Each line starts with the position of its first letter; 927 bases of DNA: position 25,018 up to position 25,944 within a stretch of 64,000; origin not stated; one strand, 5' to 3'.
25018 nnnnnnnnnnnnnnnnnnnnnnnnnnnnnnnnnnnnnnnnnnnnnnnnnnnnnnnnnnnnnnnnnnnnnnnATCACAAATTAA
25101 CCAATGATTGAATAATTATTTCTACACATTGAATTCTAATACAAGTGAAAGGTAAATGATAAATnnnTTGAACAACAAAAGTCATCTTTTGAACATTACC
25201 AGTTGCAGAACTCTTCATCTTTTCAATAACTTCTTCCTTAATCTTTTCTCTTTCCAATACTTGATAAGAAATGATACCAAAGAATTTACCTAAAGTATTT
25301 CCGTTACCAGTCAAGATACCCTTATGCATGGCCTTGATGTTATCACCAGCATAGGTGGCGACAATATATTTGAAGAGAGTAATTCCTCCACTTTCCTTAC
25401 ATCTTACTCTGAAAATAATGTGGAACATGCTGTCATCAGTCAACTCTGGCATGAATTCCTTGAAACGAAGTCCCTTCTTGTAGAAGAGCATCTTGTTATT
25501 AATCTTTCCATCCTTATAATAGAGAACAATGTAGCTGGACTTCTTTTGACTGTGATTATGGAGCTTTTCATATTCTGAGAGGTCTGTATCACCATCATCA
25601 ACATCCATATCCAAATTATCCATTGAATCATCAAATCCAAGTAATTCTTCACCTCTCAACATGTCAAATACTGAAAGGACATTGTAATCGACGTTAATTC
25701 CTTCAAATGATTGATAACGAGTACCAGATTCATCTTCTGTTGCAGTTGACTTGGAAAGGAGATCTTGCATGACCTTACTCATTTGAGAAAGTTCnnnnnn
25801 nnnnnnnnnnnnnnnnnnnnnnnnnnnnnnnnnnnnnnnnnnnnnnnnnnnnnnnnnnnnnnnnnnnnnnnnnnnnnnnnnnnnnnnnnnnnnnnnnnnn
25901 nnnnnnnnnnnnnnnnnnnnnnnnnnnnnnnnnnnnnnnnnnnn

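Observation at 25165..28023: Rh-type ammonium channel fused to a ~120-residue E/K/R single-alpha-helix-like spacer and an extra C-terminal domain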

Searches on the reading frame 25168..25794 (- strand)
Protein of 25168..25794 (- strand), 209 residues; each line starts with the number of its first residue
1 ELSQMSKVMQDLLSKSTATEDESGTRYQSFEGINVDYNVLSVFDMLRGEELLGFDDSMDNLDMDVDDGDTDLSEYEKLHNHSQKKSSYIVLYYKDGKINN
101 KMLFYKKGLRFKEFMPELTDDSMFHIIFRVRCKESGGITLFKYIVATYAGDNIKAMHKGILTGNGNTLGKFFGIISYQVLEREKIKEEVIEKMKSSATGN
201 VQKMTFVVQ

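Call 6: search_solved_structures(query=window:25168-25683:-, max_evalue=1, show_alignments=3)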
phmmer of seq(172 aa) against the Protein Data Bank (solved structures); distinct sequences matched with E-value up to 1: 1.
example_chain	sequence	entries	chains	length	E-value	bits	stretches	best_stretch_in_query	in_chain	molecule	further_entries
1x67_A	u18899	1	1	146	0.46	13.5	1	73-158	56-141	Drebrin-like protein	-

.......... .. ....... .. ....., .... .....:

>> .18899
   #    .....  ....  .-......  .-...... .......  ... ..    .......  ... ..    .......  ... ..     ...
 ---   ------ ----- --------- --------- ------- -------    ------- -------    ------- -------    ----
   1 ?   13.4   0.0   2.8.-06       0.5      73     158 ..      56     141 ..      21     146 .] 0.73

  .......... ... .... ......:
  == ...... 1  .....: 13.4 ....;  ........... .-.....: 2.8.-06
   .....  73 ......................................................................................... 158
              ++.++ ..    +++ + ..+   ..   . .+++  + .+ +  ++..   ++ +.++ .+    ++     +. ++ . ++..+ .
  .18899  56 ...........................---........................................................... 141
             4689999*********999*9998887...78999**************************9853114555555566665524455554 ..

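Call 9: find_homologous_proteins(query=window:25168-25794:-, max_evalue=0.001)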
Query seq(209 aa): 70 candidates shared short words with the query, none scored E <= 0.001.

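Call 14: search_solved_structures(query=A2, max_evalue=10, show_alignments=5)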
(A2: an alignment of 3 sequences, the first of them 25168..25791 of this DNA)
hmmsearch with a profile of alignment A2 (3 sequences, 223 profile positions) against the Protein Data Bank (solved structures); distinct sequences matched with E-value up to 10: 3.
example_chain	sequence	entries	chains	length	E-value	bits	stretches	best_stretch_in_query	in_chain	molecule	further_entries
1x67_A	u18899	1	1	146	0.029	17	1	125-210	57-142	Drebrin-like protein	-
7csx_A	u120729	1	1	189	0.58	12.7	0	144-175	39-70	RNA-binding protein 45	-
7csz_A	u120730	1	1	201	0.72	12.4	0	144-175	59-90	RNA-binding protein 45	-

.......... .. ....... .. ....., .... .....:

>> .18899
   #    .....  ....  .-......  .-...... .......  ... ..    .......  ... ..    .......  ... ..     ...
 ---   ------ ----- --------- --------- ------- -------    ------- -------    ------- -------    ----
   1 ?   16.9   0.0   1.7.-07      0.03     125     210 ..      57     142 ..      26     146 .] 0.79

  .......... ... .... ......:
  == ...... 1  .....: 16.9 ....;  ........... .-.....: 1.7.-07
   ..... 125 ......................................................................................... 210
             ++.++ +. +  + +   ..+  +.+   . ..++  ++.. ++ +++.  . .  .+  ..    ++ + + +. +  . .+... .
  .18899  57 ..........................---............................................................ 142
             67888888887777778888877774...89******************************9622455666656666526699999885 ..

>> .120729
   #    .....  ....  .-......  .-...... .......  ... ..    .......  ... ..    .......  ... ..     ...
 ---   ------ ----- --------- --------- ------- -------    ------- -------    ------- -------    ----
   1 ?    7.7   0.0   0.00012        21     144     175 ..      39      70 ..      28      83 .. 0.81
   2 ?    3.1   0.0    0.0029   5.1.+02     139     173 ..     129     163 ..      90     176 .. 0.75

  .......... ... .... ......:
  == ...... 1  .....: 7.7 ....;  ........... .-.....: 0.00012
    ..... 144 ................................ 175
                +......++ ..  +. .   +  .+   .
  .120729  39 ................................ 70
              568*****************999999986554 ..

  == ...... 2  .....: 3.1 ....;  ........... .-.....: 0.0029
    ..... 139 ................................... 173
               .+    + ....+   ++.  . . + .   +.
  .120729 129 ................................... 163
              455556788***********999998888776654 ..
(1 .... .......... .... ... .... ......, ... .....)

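Call 19: search_protein_representatives(alignment_id=A2)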
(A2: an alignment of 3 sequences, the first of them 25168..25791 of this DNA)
Query: 3 sequences, 223 profile positions. Proteins with E-value up to 0.001 (for the whole library): 17; up to 1e-10: 4; up to 1e-30: 2. The best 17 are listed.
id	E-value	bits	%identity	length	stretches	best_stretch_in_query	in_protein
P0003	7.2e-134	460.6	-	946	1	1-223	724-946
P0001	4.5e-108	376.2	-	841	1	4-223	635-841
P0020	8.3e-14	67.9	-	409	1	96-213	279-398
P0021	9.9e-12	61.1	-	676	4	74-189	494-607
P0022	1.3e-09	54.2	-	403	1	89-214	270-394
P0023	7.9e-09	51.6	-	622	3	101-214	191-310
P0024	7.7e-07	45.1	-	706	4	81-212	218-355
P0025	1.7e-06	44.0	-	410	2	100-213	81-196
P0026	2.9e-06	43.2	-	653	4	89-182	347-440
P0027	3.2e-06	43.1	-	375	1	82-211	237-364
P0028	3.9e-06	42.8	-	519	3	131-215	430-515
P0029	1.5e-05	40.9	-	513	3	101-214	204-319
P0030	7.5e-05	38.6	-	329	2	98-212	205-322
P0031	1.5e-04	37.6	-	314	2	100-215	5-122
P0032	3.7e-04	36.3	-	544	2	69-213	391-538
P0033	4.1e-04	36.2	-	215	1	60-211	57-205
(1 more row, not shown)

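Call 20: search_protein_families(library=pfam, proteins=[P0020, P0021, P0022, P0023, P0024, P0025, P0026, P0027, P0028, P0029], max_evalue=0.01)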
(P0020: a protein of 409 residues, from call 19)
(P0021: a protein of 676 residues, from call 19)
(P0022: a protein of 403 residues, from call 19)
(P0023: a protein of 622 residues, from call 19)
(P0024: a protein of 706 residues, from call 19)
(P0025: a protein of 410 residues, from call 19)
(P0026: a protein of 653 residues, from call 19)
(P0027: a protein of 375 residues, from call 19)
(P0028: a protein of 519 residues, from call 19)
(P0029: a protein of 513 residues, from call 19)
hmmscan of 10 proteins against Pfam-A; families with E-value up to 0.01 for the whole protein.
P0020 (409 aa): 1 family
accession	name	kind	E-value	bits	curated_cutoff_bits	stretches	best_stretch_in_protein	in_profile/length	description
PF00241.25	Cofilin_ADF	-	5.8e-12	45.8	22.4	1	274-391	3-124/125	Cofilin/tropomyosin-type actin-binding protein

P0021 (676 aa): 1 family
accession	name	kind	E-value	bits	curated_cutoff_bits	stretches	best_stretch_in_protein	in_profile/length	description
PF00241.25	Cofilin_ADF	-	1.4e-65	219.1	22.4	4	508-630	2-125/125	Cofilin/tropomyosin-type actin-binding protein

P0022 (403 aa): 1 family
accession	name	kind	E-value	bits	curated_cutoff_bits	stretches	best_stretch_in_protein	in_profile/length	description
PF00241.25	Cofilin_ADF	-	2.6e-09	37.3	22.4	1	267-385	1-123/125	Cofilin/tropomyosin-type actin-binding protein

P0023 (622 aa): 1 family
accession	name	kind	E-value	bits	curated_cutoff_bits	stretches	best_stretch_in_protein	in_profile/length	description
PF00241.25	Cofilin_ADF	-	7e-62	207.1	22.4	3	180-303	4-125/125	Cofilin/tropomyosin-type actin-binding protein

P0024 (706 aa): 1 family
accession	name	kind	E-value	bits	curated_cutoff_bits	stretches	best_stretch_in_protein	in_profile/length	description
PF00241.25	Cofilin_ADF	-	1.7e-70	235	22.4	4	65-187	2-125/125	Cofilin/tropomyosin-type actin-binding protein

P0025 (410 aa): 1 family
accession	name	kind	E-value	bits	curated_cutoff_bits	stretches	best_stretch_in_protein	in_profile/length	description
PF00241.25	Cofilin_ADF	-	9.1e-50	168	22.4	2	279-396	5-124/125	Cofilin/tropomyosin-type actin-binding protein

P0026 (653 aa): 1 family
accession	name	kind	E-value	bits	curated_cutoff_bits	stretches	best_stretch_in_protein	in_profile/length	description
PF00241.25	Cofilin_ADF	-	3.4e-58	195.2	22.4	4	169-290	2-125/125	Cofilin/tropomyosin-type actin-binding protein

P0027 (375 aa): 2 families
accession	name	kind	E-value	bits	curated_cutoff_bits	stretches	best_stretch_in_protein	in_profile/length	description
PF00241.25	Cofilin_ADF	-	2.3e-12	47.1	22.4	1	240-358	1-123/125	Cofilin/tropomyosin-type actin-binding protein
PF11802.13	CENP-K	-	0.00016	21.7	27.2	1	20-103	90-176/263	Centromere-associated protein K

P0028 (519 aa): 1 family
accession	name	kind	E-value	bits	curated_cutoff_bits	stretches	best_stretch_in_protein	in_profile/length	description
PF00241.25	Cofilin_ADF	-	1.8e-65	218.7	22.4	3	386-505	1-123/125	Cofilin/tropomyosin-type actin-binding protein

P0029 (513 aa): 1 family
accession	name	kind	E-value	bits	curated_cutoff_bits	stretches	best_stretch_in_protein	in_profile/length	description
PF00241.25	Cofilin_ADF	-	1.2e-74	248.3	22.4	3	12-137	1-125/125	Cofilin/tropomyosin-type actin-binding protein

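Call 22: list_cluster_members(proteins=[P0020, P0022, P0027, P0021, P0023, P0033, P0006, P0004])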
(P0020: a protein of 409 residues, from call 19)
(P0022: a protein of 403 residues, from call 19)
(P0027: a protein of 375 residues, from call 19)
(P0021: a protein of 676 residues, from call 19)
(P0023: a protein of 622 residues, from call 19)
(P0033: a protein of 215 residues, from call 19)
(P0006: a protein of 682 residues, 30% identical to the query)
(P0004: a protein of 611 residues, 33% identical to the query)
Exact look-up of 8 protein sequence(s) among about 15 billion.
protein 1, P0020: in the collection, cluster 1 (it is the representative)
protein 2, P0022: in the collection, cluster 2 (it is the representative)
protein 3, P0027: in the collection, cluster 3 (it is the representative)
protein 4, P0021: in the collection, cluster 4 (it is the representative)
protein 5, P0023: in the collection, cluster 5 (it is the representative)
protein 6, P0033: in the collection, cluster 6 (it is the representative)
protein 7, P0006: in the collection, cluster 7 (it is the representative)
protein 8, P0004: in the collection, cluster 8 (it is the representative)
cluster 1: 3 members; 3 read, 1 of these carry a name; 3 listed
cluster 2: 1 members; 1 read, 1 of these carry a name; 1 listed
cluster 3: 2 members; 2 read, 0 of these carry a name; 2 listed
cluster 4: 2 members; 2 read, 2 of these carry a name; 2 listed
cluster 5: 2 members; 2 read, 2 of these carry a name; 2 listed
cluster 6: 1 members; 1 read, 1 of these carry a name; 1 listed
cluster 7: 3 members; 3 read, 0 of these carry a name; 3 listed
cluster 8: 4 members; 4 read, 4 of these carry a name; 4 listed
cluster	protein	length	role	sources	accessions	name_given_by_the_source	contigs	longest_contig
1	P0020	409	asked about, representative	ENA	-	-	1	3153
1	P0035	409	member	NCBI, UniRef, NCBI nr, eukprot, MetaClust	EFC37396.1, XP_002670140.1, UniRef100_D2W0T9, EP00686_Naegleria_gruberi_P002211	hypothetical protein NAEGRDRAFT_81960 [Naegleria gruberi] | ADF-H domain-containing protein n=1 Tax=Naegleria gruberi TaxID=5762 RepID=D2W0T9_NAEGR | uncharacterized protein NAEGRDRAFT_81960 [Naegleria gruberi]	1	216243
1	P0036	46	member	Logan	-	-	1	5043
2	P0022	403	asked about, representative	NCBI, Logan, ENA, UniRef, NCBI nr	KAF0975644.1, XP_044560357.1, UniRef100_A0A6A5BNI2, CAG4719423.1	hypothetical protein FDP41_005638 [Naegleria fowleri] | ADF-H domain-containing protein n=1 Tax=Naegleria fowleri TaxID=5763 ... | uncharacterized protein FDP41_005638 [Naegleria fowleri]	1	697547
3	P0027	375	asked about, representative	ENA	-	-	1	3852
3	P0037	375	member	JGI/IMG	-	-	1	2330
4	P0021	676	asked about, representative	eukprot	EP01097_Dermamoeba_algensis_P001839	TRINITY_DN1710_c0_g1_i2.p1 TRINITY_DN1710_c0_g1~~TRINITY_DN1710_c0_g1_i2.p1 ORF ...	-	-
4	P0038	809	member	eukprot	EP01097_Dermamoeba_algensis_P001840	TRINITY_DN1710_c0_g1_i4.p1 TRINITY_DN1710_c0_g1~~TRINITY_DN1710_c0_g1_i4.p1 ORF ...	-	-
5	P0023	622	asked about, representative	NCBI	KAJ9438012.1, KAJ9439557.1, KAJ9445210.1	actin binding protein, partial [Diplonema papillatum]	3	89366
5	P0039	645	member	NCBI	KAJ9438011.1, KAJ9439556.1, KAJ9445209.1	actin binding protein, partial [Diplonema papillatum]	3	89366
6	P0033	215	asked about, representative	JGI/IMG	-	hypothetical protein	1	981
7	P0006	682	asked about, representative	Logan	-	-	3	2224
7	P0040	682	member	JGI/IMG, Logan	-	-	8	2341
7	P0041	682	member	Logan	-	-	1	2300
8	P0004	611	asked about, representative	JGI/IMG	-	ammonium transporter Rh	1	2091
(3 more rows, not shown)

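Call 34: search_solved_structures(query=A3, max_evalue=0.01, show_alignments=2)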
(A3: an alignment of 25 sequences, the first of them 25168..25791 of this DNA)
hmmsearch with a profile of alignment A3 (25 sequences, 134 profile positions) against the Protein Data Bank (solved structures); distinct sequences matched with E-value up to 0.01: 22.
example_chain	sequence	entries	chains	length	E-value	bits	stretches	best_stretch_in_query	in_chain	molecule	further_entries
1x67_A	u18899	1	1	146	4.4e-24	88.1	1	2-125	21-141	Drebrin-like protein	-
1t2l_A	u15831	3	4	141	3.2e-23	85.3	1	3-129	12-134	Coactosin-like protein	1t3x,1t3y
1vfq_A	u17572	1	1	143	3.4e-23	85.2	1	3-129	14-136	Coactosin-like protein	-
1wnj_A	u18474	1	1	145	3.5e-23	85.2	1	3-129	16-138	Coactosin-like protein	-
1tmw_A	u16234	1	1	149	7.4e-23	84.1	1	3-129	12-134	Coactosin-like protein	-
1wm4_A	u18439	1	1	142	3.4e-22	82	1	3-129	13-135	Coactosin-like protein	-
1udm_A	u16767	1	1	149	4e-22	81.7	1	3-129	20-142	Coactosin-like protein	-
4liz_A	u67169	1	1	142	2.8e-21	79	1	7-123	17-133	Actin-binding protein, cofilin/tropomyosin family protein, putative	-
5y1z_A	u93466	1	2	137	1e-18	70.7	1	3-119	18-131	Drebrin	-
7sog_A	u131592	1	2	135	1.5e-09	41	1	5-122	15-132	Actophorin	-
1hqz_1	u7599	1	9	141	8.3e-09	38.6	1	4-126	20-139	ACTIN-BINDING PROTEIN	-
2i2q_A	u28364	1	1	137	4.2e-08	36.3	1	2-123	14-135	Cofilin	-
5ivu_A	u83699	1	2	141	6.5e-07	32.5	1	2-121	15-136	Cofilin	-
1ahq_A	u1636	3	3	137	9e-07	32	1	6-123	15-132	ACTOPHORIN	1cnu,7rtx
4ked_A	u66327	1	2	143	2.6e-06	30.6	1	5-123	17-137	Cofilin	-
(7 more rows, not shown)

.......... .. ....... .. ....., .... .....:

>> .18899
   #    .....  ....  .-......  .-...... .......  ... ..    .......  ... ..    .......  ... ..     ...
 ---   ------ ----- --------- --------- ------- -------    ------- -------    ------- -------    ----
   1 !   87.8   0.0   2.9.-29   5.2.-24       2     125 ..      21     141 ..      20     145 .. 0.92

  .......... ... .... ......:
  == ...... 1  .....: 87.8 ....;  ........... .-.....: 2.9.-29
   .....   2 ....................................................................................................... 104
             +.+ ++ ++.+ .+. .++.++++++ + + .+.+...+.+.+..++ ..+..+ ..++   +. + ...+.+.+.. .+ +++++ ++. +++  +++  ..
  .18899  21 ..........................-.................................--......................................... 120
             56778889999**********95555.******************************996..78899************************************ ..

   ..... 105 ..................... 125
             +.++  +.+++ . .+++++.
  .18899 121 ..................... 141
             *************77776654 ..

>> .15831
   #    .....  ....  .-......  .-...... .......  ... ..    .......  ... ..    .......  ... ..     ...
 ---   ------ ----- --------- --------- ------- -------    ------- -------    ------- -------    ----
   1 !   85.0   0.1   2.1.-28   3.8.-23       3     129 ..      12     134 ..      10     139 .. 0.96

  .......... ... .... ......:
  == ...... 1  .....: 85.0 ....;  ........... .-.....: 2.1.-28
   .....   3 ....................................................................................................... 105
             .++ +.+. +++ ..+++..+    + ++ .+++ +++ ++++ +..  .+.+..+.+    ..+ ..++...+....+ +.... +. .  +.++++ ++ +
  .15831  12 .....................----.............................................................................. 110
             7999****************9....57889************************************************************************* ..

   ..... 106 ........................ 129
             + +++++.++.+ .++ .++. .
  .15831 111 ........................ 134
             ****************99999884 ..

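Call 41: predict_structure(alignment_id=A3)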
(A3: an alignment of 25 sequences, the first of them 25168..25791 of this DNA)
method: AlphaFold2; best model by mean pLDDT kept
length: 208 residues; sequences in the alignment: 25
mean_pLDDT: 76.5   pTM: 0.71
mean pLDDT of the five models: 76.5, 74.4, 73.3, 72.8, 72.5
residues with pLDDT >= 90: 42; 70-90: 106; 50-70: 36; < 50: 24
segments of 3 or more residues with pLDDT < 50: 77-83, 199-201, 205-208
pLDDT, mean of each block of 10 residues (from residue 1): 73 90 89 87 74 55 51 49 65 70 84 89 88 75 91 91 88 89 87 69 48
secondary structure, 60 per line:
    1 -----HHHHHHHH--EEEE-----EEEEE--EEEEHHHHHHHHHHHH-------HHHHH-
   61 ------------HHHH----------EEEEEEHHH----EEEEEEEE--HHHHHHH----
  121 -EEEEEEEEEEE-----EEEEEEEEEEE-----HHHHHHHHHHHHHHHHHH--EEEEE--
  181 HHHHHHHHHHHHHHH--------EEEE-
elements in order: H6-13 E16-19 E25-29 E32-35 H36-47 H55-59 H73-76 E87-92 E100-107 H110-116 E122-132 E138-148 H154-171 E174-178 H181-195 E204-207

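Call 43: fold_search(model_id=the predicted structure, library=pdb)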
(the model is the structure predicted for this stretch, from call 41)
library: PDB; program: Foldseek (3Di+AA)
matches with E <= 10: 774; with E <= 0.001: 59
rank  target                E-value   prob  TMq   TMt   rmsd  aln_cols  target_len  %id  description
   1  1t2l_A                1.0e-07  1.00  0.43  0.63   3.2       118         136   14  Three Crystal Structures of Human Coactosin-like Protein (released 2004-11-23)
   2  1vfq                  1.2e-07  1.00  0.43  0.65   2.8       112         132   12  The Crystal Structure of Human Coactosin-like Protein at 1.9 A Resolution (released 2005-01-25)
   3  1t3y                  2.6e-07  1.00  0.44  0.66   6.1       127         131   13  Three Crystal Structures of Human Coactosin-like Protein (released 2005-08-23)
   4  1wnj_MODEL_1_A        5.2e-07  1.00  0.45  0.62   3.0       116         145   14  NMR structure of human coactosin-like protein (released 2004-08-17)
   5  1tmw_MODEL_1_A        8.6e-07  1.00  0.46  0.64   5.7       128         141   13  Solution structure of Human Coactosin Like Protein D123N (released 2005-06-28)
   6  1udm_MODEL_1_A        1.8e-06  1.00  0.46  0.62   3.4       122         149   16  Solution structure of Coactosin-like protein (Cofilin family) from Mus Musculus (released 2004-05-18)
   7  1t2l_B                1.8e-06  1.00  0.44  0.67   5.2       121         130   12  Three Crystal Structures of Human Coactosin-like Protein (released 2004-11-23)
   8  7q8s_B                2.6e-06  1.00  0.46  0.64   7.0       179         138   16  Leishmania major ADP-actin filament decorated with Leishmania major cofilin (released 2022-05-18)
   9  1v6f_MODEL_1_A        3.6e-06  1.00  0.45  0.59   8.3       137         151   15  Solution Structure of Glia Maturation Factor-beta from Mus Musculus (released 2004-05-29)
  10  9fp8_A                3.8e-06  1.00  0.42  0.59   6.3       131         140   18  Crystal structure of Anopheles gambiae actin depolymerizing factor (released 2025-02-19)
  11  5y1z_B                6.7e-06  1.00  0.43  0.63   3.0       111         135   16  Crystal structure of ZMYND8 PHD-BROMO-PWWP tandem in complex with Drebrin ADF-H domain (released 2017-10-25)
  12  1wm4_MODEL_1_A        7.1e-06  1.00  0.42  0.59   5.5       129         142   16  Solution structure of mouse coactosin, an actin filament binding protein (released 2004-11-02)
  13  1x67_MODEL_1_A        8.0e-06  1.00  0.43  0.59   2.9       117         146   20  Solution structure of the cofilin homology domain of HIP-55 (drebrin-like protein) (released 2005-11-17)
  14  5y1z_A                8.5e-06  1.00  0.42  0.65   5.8       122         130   15  Crystal structure of ZMYND8 PHD-BROMO-PWWP tandem in complex with Drebrin ADF-H domain (released 2017-10-25)
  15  4liz                  8.5e-06  1.00  0.44  0.62   5.9       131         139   14  Crystal structure of coactosin from Entamoeba histolytica (released 2014-07-23)
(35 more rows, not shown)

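Call 52: find_related_loci(query=A2, collection=metagenome_contigs, flank=6000)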
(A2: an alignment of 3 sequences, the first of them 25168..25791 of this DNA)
Query A2 (208 aa) in metagenome_contigs; peptide patterns used: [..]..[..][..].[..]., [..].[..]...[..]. (x = any residue, [..] = any of these).
428 stretches matched a pattern, but none encodes a relative of the query by tblastn (E <= 1e-3).
